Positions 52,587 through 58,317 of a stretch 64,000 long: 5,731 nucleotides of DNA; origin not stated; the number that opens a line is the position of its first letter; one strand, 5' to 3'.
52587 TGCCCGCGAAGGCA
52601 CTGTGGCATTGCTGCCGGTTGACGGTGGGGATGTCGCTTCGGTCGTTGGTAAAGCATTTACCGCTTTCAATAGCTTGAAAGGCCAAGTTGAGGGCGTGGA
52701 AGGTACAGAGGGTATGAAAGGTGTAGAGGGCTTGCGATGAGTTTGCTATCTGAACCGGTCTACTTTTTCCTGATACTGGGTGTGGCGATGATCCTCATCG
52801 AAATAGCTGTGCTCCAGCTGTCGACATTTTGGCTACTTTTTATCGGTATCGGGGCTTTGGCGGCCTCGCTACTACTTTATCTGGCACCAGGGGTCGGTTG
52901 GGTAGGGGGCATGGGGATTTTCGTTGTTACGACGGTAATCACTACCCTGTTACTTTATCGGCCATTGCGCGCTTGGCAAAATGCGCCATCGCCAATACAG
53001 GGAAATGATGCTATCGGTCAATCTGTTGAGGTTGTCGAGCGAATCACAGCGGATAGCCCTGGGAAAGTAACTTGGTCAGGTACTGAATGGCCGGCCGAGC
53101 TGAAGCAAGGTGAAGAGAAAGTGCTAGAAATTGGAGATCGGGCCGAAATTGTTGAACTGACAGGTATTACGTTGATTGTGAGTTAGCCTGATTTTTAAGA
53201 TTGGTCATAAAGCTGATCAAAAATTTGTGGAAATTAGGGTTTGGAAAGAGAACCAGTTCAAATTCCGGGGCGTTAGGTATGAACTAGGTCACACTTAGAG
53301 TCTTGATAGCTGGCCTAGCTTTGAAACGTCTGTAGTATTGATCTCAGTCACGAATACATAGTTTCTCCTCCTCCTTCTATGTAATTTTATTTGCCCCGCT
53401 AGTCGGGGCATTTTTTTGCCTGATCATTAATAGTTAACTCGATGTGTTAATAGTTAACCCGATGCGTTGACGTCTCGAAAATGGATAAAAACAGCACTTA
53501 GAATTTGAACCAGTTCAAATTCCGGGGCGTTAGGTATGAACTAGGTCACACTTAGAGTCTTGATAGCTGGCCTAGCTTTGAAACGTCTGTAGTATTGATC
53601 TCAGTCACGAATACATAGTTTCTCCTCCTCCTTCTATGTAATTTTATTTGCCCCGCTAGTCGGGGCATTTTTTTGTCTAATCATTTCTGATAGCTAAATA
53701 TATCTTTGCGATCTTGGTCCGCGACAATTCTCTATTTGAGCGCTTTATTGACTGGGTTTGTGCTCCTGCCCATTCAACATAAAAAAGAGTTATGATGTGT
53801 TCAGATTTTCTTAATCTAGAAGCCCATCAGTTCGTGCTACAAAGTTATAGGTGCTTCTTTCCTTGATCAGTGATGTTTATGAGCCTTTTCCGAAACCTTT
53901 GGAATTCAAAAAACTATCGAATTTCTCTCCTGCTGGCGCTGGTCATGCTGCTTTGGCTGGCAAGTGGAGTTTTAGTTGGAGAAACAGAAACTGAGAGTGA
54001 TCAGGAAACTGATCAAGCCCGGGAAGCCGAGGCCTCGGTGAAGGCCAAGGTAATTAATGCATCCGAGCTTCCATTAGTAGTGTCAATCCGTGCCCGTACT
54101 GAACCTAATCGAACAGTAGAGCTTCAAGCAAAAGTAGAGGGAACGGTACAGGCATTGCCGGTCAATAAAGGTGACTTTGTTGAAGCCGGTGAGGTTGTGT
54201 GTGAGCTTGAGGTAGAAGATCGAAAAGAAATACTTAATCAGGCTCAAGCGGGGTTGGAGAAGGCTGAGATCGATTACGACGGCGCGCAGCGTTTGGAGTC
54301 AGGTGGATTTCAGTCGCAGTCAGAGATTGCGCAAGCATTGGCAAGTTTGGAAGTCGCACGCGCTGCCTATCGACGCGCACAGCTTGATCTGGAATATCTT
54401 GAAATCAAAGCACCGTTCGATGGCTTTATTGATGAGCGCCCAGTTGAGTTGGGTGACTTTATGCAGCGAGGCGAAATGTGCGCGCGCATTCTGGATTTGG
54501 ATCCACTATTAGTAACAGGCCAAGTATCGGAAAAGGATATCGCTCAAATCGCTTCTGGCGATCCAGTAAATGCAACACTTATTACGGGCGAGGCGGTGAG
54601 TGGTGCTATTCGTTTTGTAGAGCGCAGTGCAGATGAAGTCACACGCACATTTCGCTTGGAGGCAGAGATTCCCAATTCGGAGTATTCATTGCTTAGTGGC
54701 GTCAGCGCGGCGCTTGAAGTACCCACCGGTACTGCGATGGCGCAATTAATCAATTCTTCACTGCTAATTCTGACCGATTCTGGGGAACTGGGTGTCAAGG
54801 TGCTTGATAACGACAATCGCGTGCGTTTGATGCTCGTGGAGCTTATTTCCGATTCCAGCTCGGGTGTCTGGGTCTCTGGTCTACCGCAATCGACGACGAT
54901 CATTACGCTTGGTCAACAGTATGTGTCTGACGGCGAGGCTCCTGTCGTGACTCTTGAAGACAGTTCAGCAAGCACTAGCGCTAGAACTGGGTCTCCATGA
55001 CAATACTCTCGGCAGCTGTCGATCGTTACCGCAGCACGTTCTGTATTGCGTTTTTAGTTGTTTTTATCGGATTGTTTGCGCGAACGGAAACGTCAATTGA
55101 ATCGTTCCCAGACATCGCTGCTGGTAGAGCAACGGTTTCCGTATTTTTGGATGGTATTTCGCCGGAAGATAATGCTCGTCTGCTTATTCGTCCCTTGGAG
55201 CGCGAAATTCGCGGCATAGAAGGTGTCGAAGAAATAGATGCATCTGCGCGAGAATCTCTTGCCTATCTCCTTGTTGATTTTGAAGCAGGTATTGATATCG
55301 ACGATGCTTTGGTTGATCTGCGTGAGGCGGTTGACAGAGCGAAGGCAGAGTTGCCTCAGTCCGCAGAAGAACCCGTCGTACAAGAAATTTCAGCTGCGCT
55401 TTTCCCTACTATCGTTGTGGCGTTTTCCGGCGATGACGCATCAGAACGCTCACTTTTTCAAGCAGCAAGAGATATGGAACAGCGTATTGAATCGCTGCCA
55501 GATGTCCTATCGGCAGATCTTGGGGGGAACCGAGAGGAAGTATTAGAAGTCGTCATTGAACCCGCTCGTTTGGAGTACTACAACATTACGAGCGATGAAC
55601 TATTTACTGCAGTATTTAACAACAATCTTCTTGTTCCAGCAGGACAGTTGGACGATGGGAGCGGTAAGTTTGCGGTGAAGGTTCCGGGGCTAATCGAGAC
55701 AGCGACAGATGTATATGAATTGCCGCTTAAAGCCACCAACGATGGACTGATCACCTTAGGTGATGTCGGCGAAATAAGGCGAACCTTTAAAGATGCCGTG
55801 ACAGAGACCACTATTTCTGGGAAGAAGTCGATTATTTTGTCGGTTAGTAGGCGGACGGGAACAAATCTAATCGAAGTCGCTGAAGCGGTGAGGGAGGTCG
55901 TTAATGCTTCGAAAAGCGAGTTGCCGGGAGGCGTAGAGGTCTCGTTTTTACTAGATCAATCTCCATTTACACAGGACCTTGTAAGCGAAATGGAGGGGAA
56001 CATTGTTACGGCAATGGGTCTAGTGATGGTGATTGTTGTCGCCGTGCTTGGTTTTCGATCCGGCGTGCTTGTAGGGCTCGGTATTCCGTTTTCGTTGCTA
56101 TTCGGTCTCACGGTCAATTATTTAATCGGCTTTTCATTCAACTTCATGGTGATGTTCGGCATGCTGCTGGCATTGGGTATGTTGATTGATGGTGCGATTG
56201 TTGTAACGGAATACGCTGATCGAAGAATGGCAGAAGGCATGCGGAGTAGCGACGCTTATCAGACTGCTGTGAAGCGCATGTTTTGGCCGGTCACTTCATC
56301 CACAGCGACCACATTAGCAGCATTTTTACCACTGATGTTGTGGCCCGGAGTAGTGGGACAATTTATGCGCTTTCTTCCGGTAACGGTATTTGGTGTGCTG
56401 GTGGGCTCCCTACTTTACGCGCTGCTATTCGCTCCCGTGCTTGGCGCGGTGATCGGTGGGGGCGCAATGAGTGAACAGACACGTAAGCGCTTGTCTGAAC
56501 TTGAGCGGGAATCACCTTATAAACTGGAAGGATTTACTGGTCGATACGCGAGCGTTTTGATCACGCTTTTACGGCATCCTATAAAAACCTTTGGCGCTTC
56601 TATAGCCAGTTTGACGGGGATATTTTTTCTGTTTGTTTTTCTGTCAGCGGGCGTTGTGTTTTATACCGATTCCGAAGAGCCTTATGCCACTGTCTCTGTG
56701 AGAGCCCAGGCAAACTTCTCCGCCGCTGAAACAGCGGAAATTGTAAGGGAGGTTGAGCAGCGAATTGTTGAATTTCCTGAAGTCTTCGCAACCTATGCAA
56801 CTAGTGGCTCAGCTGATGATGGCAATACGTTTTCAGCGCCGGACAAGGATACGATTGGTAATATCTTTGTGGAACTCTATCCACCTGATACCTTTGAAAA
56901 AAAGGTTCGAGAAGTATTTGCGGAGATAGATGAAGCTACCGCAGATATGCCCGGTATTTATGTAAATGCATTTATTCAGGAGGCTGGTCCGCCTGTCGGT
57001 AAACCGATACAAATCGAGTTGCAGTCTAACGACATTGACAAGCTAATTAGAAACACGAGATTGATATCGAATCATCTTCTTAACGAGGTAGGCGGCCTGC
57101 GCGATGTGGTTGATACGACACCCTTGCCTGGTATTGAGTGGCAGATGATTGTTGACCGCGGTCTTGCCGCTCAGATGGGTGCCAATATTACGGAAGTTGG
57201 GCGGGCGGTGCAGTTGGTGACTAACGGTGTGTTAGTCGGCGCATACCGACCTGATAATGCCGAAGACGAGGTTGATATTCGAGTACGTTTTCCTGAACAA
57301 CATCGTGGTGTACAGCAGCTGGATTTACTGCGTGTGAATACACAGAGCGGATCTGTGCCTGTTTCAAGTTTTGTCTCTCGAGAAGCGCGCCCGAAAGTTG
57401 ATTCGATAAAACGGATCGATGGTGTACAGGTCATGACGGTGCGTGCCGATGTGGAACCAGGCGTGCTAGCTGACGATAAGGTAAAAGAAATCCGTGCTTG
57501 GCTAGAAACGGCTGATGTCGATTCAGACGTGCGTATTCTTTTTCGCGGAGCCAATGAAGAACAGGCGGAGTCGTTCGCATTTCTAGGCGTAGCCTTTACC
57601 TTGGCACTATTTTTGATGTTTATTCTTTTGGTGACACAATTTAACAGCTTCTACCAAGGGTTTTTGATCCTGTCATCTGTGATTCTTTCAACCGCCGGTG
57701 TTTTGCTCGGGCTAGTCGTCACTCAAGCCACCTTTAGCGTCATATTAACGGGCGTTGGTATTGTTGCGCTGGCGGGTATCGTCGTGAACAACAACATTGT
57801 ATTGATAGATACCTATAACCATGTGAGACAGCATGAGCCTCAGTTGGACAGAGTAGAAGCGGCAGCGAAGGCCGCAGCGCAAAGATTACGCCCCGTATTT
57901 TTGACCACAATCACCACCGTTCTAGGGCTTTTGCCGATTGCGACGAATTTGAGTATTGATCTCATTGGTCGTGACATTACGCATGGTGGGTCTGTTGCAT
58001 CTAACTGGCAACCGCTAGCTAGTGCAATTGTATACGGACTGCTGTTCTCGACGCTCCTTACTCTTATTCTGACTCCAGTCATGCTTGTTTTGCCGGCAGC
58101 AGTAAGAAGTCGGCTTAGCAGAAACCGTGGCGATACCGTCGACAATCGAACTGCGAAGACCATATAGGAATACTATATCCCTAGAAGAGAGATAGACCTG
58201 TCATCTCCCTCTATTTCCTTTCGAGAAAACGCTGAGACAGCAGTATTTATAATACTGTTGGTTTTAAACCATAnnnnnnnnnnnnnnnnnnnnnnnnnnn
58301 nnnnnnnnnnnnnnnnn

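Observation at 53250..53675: Perfect 169-bp tandem duplication that looks like two anti-Shine-Dalgarno sRNA genes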

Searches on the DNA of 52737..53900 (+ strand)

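Call 5: search_rna_families(source=window, start=53100, end=53900, threshold=evalue, max_evalue=10, show_alignments=3)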
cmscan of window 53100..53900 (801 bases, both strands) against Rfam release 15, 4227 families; matches with E-value up to 10: 16.
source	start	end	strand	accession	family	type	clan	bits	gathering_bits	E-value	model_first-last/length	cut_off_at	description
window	53648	53690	-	RF02236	asX2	Gene; sRNA;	-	24.1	70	0.026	1-87/87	no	Xanthomonas sRNA asX2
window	53391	53437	-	RF02236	asX2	Gene; sRNA;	-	23.3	70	0.041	1-87/87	no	Xanthomonas sRNA asX2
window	53362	53417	+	RF02278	Betaproteobacteria_toxic_sRNA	Gene; sRNA;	-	22.5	50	0.046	1-64/64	no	Betaproteobacteria toxic small RNA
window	53619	53674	+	RF02278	Betaproteobacteria_toxic_sRNA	Gene; sRNA;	-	22.5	50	0.046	1-64/64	no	Betaproteobacteria toxic small RNA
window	53352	53417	+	RF00057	RyhB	Gene; sRNA;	-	20.5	55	0.37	1-67/67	no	RyhB RNA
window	53609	53674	+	RF00057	RyhB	Gene; sRNA;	-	20.5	55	0.37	1-67/67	no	RyhB RNA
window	53330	53415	+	RF02877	NmsRb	Gene; sRNA;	-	17.4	52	5.1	1-91/91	no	Neisseria metabolic switch regulator b (RcoF1/NgncR163)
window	53587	53672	+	RF02877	NmsRb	Gene; sRNA;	-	17.4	52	5.1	1-91/91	no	Neisseria metabolic switch regulator b (RcoF1/NgncR163)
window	53609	53671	+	RF00078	MicA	Gene; sRNA;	-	16.9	41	8.1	1-75/75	no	MicA sRNA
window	53352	53414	+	RF00078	MicA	Gene; sRNA;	-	16.9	41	8.1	1-75/75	no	MicA sRNA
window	53387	53415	+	RF03858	mir-1991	Gene; miRNA;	-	16.6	66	5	1-66/66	no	mir-1991 microRNA precursor family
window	53644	53672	+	RF03858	mir-1991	Gene; miRNA;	-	16.6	66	5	1-66/66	no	mir-1991 microRNA precursor family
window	53613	53674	+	RF02837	anti-hemB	Gene; sRNA;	-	14.6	49.5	1.4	1-81/81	no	Burkholderia RNA 7 (anti-hemB)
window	53356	53417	+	RF02837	anti-hemB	Gene; sRNA;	-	14.6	49.5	1.4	1-81/81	no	Burkholderia RNA 7 (anti-hemB)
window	53177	53261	+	RF00215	Tombus_3_III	Cis-reg;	-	14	35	5.2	1-70/70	no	Tombus virus defective interfering (DI) RNA region 3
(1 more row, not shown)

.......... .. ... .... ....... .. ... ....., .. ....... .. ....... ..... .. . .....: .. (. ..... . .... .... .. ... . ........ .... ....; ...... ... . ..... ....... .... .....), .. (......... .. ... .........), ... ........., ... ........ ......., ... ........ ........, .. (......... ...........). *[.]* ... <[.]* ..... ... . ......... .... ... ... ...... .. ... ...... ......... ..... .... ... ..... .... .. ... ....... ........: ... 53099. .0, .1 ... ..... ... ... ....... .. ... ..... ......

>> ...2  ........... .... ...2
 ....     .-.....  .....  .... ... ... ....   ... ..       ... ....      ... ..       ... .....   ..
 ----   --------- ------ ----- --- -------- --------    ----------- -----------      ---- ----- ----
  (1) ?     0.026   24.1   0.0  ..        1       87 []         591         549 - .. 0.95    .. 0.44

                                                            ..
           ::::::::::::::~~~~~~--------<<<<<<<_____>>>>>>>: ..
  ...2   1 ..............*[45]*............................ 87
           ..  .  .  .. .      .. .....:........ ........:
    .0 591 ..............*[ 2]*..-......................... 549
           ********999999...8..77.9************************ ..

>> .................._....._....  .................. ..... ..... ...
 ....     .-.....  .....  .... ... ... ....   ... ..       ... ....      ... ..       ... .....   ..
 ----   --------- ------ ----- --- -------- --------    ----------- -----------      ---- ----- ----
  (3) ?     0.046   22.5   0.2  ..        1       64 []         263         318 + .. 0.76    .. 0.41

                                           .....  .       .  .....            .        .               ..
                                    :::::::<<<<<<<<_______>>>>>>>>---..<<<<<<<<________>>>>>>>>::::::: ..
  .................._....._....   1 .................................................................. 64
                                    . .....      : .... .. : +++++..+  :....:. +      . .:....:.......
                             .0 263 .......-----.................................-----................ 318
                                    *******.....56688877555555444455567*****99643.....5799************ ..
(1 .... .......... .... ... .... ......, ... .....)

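Call 68: search_rna_families(sources=[L003, L010, L012], threshold=evalue, max_evalue=1)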
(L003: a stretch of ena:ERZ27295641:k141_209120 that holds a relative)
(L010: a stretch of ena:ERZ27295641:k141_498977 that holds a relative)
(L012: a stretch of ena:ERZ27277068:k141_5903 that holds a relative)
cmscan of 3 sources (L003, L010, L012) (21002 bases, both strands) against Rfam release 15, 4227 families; matches with E-value up to 1: 1.
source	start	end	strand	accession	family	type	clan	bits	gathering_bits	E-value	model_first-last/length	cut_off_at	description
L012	3098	3301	+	RF00022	GcvB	Gene;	-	22.9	42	0.23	1-204/204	no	GcvB RNA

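Call 69: search_dna_similar(query=window:53235-53425:+, collection=plasmids, mode=distant, max_evalue=0.01, max_rows=10)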
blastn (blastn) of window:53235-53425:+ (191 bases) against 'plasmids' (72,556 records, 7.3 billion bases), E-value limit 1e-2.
No match.

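Call 70: search_dna_similar(query=window:53235-53425:+, collection=phages, mode=distant, max_evalue=0.01, max_rows=10)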
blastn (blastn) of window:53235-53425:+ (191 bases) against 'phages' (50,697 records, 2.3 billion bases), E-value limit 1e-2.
No match.

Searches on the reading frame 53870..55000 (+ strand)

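Call 13: search_protein_families(library=pfam, proteins=[window:53870-55000:+])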
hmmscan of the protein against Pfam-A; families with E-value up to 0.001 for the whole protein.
window:53870-55000:+ (376 aa): 3 families
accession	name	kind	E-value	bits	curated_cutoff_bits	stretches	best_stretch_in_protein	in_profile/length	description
PF16576.10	HlyD_D23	-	4.9e-26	91.8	30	1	80-278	17-212/214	Barrel-sandwich domain of CusB or HlyD membrane-fusion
PF13437.12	HlyD_3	-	3.2e-21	76.5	22.2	1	179-270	2-96/106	HlyD family secretion protein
PF00364.28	Biotin_lipoyl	-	0.00013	22.2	22.1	0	83-113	43-73/73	Biotin-requiring enzyme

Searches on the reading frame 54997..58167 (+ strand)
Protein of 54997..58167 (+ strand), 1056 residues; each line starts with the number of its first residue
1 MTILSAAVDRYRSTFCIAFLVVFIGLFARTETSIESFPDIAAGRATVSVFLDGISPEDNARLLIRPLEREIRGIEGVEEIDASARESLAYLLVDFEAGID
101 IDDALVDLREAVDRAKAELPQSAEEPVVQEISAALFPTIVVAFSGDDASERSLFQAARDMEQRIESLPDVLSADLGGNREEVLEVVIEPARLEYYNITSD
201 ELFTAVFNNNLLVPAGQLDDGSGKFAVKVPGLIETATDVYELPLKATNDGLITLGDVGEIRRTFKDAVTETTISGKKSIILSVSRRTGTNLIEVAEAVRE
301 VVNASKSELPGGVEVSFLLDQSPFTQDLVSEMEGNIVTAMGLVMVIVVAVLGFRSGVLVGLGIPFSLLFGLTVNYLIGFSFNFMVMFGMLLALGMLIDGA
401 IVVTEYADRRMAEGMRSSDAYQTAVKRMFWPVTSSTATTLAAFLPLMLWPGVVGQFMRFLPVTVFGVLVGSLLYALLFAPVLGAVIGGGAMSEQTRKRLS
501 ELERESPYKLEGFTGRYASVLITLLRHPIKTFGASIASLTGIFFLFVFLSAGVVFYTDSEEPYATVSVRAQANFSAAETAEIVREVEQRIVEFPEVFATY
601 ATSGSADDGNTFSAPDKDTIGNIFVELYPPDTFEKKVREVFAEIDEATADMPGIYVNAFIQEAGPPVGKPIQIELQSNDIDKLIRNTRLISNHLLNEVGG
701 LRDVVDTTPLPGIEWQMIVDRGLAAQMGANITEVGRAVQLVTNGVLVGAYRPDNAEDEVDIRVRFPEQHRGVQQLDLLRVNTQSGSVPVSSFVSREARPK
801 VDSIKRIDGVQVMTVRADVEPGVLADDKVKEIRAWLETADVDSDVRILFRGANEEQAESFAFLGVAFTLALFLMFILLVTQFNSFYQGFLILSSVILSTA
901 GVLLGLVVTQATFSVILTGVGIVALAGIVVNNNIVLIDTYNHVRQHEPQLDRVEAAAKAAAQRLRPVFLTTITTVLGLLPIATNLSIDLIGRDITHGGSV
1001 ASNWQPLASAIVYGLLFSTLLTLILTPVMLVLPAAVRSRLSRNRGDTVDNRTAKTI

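Call 13: search_protein_families(library=pfam, proteins=[window:54997-58167:+])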
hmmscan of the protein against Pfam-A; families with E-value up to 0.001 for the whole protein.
window:54997-58167:+ (1056 aa): 1 family
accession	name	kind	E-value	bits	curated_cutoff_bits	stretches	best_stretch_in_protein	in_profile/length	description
PF00873.25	ACR_tran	-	1.2e-162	543.4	28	1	5-1032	3-1019/1021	AcrB/AcrD/AcrF family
